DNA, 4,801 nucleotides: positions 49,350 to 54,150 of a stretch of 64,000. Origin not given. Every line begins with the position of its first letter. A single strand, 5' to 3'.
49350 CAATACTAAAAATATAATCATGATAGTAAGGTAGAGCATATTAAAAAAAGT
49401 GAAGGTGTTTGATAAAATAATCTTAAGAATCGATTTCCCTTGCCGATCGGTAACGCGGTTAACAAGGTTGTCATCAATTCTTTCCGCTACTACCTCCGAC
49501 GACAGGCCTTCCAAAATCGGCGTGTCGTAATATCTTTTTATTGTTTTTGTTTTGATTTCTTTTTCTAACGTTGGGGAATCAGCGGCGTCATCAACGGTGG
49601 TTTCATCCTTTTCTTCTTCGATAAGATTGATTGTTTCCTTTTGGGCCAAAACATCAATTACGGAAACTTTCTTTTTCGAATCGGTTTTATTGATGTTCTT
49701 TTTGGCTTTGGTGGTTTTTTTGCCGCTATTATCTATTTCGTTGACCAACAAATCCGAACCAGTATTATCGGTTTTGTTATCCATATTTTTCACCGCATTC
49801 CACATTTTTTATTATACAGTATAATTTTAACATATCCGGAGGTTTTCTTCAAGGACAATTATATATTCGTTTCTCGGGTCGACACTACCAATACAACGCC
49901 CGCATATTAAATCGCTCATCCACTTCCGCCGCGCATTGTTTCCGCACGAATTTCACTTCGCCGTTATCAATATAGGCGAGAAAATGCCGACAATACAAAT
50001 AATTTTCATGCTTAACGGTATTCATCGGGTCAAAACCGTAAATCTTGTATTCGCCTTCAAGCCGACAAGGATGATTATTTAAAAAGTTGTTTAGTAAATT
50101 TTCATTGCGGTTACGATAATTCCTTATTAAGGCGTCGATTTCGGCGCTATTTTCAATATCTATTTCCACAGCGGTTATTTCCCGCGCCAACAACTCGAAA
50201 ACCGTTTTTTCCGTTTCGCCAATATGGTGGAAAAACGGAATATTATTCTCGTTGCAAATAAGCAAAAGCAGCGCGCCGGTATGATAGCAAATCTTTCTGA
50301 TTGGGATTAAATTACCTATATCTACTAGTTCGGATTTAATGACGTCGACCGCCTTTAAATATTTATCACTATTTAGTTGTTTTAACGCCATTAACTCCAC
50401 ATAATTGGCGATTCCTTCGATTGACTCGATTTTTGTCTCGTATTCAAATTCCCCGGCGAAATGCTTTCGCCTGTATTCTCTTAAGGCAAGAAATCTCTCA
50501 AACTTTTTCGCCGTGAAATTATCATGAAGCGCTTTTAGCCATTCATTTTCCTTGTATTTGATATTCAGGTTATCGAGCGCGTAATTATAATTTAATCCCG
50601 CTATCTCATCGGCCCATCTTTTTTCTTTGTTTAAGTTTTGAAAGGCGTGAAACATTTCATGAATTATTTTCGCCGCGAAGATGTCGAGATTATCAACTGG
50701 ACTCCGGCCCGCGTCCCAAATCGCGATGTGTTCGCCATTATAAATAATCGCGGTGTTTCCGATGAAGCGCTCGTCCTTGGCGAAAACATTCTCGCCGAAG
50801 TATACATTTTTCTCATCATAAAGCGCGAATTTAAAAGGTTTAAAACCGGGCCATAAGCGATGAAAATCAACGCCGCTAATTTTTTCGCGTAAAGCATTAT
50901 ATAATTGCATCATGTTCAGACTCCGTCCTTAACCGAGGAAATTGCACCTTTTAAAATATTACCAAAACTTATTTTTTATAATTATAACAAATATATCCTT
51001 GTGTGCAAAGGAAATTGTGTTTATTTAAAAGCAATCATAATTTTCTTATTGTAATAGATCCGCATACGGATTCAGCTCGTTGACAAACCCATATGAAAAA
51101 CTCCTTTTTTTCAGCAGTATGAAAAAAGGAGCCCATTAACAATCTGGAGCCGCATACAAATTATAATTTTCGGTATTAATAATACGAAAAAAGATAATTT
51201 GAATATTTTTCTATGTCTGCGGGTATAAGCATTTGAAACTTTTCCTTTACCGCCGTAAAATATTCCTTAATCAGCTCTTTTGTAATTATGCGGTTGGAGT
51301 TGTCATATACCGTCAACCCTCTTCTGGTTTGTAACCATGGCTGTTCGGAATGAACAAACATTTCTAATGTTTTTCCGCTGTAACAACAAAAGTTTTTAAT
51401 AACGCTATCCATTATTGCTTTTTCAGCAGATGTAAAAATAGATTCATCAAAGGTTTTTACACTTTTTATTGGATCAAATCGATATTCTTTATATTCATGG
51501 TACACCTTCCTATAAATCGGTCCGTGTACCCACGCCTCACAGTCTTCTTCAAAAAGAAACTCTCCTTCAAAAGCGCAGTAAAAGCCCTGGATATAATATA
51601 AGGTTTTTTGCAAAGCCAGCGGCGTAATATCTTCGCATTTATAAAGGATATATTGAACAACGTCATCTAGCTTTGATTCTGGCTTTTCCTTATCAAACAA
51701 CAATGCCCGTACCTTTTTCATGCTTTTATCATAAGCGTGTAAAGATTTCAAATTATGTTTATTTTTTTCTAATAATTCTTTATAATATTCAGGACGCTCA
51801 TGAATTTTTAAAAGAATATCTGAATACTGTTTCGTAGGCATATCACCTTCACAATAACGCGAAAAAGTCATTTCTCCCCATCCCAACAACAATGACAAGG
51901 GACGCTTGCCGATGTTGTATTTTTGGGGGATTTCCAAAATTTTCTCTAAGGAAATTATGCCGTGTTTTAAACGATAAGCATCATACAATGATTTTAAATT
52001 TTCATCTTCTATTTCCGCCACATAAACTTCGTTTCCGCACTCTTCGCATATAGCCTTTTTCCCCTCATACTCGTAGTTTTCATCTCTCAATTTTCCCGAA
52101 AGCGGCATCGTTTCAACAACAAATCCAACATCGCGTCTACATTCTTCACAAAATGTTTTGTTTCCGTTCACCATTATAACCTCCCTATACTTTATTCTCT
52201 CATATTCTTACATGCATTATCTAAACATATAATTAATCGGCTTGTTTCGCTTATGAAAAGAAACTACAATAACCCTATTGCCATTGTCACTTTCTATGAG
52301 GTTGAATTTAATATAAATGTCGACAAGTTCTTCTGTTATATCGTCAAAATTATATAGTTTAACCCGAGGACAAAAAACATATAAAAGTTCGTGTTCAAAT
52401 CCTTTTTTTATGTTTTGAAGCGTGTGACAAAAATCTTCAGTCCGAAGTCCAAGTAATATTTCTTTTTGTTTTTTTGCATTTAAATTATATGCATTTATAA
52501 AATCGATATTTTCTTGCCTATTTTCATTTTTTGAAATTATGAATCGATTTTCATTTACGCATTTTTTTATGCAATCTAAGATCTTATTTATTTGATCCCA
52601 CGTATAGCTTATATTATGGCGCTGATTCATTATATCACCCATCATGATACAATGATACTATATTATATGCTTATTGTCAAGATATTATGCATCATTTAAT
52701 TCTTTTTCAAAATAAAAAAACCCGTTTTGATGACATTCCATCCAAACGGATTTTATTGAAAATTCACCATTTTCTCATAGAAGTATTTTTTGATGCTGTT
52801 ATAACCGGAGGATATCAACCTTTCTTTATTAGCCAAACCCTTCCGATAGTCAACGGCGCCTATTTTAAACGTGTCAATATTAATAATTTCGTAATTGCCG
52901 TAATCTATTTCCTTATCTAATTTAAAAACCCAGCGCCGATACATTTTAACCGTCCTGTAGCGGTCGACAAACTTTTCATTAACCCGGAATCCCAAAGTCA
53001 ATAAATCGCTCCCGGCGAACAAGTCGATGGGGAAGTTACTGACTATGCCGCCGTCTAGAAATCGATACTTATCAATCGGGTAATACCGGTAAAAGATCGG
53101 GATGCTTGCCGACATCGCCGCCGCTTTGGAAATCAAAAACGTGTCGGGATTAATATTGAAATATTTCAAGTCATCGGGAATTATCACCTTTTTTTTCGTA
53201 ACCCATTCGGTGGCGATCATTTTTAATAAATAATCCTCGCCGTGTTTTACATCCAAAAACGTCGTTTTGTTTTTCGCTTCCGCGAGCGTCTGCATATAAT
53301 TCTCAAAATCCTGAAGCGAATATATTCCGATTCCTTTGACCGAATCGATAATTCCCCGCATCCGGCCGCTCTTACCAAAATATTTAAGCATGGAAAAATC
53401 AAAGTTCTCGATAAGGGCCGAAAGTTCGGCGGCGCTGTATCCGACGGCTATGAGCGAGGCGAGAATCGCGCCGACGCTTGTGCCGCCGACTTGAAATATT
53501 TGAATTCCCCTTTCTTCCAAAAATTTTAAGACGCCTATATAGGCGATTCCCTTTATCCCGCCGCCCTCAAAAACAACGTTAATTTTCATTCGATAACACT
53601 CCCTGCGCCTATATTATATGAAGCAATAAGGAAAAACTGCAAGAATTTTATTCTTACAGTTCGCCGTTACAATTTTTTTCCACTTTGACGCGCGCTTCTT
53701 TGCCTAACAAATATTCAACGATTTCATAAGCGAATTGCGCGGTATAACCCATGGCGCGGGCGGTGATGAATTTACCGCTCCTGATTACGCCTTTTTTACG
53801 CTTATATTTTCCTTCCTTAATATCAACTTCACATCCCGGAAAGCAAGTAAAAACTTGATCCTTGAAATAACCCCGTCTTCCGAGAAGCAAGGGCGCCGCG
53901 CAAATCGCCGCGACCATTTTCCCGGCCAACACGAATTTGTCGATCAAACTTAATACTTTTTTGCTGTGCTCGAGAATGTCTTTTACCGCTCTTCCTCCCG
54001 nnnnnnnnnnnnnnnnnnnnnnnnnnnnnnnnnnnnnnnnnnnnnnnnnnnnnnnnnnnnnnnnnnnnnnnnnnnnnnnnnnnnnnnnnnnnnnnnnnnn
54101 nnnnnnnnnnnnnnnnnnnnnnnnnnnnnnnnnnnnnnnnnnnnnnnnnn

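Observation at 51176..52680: Toxin-antitoxin module: MqsR-family toxin followed by a three-domain antitoxin (MqsA-like zinc ribbon + HTH fused to a Panacea/DUF4065 domain)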

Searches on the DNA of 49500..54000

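Call 66: search_rna_families(source=window, start=49500, end=54000, threshold=evalue, max_evalue=0.1)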
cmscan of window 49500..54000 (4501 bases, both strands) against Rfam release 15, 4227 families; matches with E-value up to 0.1: 0.
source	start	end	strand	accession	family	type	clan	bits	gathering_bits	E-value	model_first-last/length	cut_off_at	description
